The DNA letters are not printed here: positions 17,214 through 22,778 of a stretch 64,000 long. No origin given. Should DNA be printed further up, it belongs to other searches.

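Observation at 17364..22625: P1B-type ATPase homologue with all catalytic motifs degenerate, a candidate pseudo-pump, fused to a roughly 800-aa N-terminal extension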

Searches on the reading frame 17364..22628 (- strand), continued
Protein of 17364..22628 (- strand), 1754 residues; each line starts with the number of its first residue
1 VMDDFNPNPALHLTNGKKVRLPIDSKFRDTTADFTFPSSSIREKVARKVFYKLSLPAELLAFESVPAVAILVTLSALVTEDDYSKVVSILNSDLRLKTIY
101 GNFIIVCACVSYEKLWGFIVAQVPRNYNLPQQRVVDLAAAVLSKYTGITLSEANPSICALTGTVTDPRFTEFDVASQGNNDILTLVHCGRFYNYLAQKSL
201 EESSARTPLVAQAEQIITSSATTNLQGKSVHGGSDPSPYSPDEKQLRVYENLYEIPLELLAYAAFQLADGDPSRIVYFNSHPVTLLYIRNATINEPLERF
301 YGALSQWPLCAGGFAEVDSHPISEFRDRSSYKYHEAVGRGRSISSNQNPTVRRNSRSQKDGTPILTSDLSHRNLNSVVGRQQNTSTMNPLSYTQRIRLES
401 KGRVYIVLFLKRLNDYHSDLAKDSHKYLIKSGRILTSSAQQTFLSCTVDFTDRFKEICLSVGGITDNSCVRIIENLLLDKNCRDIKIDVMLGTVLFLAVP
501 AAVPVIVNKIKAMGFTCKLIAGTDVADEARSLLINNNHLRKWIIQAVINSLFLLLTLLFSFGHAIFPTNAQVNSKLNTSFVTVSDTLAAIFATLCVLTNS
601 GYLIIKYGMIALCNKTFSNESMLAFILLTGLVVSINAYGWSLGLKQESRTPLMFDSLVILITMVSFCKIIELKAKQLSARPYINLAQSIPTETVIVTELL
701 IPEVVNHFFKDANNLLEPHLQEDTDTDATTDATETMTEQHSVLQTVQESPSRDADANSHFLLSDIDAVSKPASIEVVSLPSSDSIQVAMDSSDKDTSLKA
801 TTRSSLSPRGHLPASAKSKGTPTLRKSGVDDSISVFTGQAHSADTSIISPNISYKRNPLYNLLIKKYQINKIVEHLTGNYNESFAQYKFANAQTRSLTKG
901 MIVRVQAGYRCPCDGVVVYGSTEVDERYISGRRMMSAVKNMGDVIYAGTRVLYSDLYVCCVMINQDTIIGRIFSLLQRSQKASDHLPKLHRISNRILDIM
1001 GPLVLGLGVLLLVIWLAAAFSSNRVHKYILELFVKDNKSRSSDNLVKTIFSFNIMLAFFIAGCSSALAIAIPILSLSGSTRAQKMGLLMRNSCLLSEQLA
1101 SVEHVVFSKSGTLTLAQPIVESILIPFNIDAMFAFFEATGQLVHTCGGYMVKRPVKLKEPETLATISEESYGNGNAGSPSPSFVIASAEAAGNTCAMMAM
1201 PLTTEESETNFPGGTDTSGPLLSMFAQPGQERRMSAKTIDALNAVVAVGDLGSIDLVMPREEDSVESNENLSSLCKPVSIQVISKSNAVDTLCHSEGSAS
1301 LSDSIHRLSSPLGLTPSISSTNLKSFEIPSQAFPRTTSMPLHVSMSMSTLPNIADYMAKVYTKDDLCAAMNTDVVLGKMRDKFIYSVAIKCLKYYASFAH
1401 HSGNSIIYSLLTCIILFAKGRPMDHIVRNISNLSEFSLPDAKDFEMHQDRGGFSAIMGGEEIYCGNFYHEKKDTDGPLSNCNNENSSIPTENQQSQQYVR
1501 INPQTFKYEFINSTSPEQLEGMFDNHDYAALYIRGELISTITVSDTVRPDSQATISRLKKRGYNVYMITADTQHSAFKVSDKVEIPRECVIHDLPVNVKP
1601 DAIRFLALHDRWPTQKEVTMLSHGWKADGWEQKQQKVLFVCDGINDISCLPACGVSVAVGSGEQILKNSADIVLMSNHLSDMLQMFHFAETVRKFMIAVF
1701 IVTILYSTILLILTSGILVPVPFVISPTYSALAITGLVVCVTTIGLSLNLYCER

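Call 5: search_solved_structures(query=window:17364-22628:-, max_evalue=1, show_alignments=3)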
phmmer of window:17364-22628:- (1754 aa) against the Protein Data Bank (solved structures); distinct sequences matched with E-value up to 1: 57.
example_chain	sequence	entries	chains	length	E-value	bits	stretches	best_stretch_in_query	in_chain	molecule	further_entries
7xuk_A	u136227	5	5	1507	1.4e-31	111.7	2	897-1126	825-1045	Copper-transporting ATPase 2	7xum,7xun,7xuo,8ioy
7si3_A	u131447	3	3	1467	5.8e-30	106.4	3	897-1126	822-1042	P-type Cu(+) transporter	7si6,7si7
3j08_A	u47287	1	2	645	9.3e-30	105.7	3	1535-1748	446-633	copper-exporting P-type ATPase A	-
7r0g_A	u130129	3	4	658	1e-29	105.5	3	1535-1748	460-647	Putative copper-exporting P-type ATPase A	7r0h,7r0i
3j09_A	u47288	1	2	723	1.8e-29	104.7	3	1535-1748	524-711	copper-exporting P-type ATPase A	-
8q75_A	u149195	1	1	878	5.9e-22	79.8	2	893-1123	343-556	Copper-transporting ATPase HMA4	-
8q73_A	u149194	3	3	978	8.9e-22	79.2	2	893-1123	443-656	Copper-transporting ATPase HMA4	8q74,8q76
4umv_A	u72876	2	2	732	5.2e-17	63.4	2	895-1123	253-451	ZINC-TRANSPORTING ATPASE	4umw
2yj4_A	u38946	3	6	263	1.8e-15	58.3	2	1524-1685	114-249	COPPER-TRANSPORTING ATPASE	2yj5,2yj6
2iye_A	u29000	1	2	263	2.3e-15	58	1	1524-1685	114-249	COPPER-TRANSPORTING ATPASE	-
2yj3_A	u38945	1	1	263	2.7e-15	57.8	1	1524-1685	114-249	COPPER-TRANSPORTING ATPASE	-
3rfu_A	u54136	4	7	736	9.9e-15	55.9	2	897-1125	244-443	Copper efflux ATPase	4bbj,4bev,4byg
3a1c_A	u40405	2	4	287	1.1e-12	49.1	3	1632-1688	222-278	Probable copper-exporting P-type ATPase A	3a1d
3a1e_A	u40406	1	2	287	2.1e-12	48.1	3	1632-1688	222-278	Probable copper-exporting P-type ATPase A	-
2b8e_A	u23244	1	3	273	3.2e-10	40.9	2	1632-1689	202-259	cation-transporting ATPase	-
3sky_A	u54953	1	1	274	5.4e-08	33.5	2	1626-1686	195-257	Copper-exporting P-type ATPase B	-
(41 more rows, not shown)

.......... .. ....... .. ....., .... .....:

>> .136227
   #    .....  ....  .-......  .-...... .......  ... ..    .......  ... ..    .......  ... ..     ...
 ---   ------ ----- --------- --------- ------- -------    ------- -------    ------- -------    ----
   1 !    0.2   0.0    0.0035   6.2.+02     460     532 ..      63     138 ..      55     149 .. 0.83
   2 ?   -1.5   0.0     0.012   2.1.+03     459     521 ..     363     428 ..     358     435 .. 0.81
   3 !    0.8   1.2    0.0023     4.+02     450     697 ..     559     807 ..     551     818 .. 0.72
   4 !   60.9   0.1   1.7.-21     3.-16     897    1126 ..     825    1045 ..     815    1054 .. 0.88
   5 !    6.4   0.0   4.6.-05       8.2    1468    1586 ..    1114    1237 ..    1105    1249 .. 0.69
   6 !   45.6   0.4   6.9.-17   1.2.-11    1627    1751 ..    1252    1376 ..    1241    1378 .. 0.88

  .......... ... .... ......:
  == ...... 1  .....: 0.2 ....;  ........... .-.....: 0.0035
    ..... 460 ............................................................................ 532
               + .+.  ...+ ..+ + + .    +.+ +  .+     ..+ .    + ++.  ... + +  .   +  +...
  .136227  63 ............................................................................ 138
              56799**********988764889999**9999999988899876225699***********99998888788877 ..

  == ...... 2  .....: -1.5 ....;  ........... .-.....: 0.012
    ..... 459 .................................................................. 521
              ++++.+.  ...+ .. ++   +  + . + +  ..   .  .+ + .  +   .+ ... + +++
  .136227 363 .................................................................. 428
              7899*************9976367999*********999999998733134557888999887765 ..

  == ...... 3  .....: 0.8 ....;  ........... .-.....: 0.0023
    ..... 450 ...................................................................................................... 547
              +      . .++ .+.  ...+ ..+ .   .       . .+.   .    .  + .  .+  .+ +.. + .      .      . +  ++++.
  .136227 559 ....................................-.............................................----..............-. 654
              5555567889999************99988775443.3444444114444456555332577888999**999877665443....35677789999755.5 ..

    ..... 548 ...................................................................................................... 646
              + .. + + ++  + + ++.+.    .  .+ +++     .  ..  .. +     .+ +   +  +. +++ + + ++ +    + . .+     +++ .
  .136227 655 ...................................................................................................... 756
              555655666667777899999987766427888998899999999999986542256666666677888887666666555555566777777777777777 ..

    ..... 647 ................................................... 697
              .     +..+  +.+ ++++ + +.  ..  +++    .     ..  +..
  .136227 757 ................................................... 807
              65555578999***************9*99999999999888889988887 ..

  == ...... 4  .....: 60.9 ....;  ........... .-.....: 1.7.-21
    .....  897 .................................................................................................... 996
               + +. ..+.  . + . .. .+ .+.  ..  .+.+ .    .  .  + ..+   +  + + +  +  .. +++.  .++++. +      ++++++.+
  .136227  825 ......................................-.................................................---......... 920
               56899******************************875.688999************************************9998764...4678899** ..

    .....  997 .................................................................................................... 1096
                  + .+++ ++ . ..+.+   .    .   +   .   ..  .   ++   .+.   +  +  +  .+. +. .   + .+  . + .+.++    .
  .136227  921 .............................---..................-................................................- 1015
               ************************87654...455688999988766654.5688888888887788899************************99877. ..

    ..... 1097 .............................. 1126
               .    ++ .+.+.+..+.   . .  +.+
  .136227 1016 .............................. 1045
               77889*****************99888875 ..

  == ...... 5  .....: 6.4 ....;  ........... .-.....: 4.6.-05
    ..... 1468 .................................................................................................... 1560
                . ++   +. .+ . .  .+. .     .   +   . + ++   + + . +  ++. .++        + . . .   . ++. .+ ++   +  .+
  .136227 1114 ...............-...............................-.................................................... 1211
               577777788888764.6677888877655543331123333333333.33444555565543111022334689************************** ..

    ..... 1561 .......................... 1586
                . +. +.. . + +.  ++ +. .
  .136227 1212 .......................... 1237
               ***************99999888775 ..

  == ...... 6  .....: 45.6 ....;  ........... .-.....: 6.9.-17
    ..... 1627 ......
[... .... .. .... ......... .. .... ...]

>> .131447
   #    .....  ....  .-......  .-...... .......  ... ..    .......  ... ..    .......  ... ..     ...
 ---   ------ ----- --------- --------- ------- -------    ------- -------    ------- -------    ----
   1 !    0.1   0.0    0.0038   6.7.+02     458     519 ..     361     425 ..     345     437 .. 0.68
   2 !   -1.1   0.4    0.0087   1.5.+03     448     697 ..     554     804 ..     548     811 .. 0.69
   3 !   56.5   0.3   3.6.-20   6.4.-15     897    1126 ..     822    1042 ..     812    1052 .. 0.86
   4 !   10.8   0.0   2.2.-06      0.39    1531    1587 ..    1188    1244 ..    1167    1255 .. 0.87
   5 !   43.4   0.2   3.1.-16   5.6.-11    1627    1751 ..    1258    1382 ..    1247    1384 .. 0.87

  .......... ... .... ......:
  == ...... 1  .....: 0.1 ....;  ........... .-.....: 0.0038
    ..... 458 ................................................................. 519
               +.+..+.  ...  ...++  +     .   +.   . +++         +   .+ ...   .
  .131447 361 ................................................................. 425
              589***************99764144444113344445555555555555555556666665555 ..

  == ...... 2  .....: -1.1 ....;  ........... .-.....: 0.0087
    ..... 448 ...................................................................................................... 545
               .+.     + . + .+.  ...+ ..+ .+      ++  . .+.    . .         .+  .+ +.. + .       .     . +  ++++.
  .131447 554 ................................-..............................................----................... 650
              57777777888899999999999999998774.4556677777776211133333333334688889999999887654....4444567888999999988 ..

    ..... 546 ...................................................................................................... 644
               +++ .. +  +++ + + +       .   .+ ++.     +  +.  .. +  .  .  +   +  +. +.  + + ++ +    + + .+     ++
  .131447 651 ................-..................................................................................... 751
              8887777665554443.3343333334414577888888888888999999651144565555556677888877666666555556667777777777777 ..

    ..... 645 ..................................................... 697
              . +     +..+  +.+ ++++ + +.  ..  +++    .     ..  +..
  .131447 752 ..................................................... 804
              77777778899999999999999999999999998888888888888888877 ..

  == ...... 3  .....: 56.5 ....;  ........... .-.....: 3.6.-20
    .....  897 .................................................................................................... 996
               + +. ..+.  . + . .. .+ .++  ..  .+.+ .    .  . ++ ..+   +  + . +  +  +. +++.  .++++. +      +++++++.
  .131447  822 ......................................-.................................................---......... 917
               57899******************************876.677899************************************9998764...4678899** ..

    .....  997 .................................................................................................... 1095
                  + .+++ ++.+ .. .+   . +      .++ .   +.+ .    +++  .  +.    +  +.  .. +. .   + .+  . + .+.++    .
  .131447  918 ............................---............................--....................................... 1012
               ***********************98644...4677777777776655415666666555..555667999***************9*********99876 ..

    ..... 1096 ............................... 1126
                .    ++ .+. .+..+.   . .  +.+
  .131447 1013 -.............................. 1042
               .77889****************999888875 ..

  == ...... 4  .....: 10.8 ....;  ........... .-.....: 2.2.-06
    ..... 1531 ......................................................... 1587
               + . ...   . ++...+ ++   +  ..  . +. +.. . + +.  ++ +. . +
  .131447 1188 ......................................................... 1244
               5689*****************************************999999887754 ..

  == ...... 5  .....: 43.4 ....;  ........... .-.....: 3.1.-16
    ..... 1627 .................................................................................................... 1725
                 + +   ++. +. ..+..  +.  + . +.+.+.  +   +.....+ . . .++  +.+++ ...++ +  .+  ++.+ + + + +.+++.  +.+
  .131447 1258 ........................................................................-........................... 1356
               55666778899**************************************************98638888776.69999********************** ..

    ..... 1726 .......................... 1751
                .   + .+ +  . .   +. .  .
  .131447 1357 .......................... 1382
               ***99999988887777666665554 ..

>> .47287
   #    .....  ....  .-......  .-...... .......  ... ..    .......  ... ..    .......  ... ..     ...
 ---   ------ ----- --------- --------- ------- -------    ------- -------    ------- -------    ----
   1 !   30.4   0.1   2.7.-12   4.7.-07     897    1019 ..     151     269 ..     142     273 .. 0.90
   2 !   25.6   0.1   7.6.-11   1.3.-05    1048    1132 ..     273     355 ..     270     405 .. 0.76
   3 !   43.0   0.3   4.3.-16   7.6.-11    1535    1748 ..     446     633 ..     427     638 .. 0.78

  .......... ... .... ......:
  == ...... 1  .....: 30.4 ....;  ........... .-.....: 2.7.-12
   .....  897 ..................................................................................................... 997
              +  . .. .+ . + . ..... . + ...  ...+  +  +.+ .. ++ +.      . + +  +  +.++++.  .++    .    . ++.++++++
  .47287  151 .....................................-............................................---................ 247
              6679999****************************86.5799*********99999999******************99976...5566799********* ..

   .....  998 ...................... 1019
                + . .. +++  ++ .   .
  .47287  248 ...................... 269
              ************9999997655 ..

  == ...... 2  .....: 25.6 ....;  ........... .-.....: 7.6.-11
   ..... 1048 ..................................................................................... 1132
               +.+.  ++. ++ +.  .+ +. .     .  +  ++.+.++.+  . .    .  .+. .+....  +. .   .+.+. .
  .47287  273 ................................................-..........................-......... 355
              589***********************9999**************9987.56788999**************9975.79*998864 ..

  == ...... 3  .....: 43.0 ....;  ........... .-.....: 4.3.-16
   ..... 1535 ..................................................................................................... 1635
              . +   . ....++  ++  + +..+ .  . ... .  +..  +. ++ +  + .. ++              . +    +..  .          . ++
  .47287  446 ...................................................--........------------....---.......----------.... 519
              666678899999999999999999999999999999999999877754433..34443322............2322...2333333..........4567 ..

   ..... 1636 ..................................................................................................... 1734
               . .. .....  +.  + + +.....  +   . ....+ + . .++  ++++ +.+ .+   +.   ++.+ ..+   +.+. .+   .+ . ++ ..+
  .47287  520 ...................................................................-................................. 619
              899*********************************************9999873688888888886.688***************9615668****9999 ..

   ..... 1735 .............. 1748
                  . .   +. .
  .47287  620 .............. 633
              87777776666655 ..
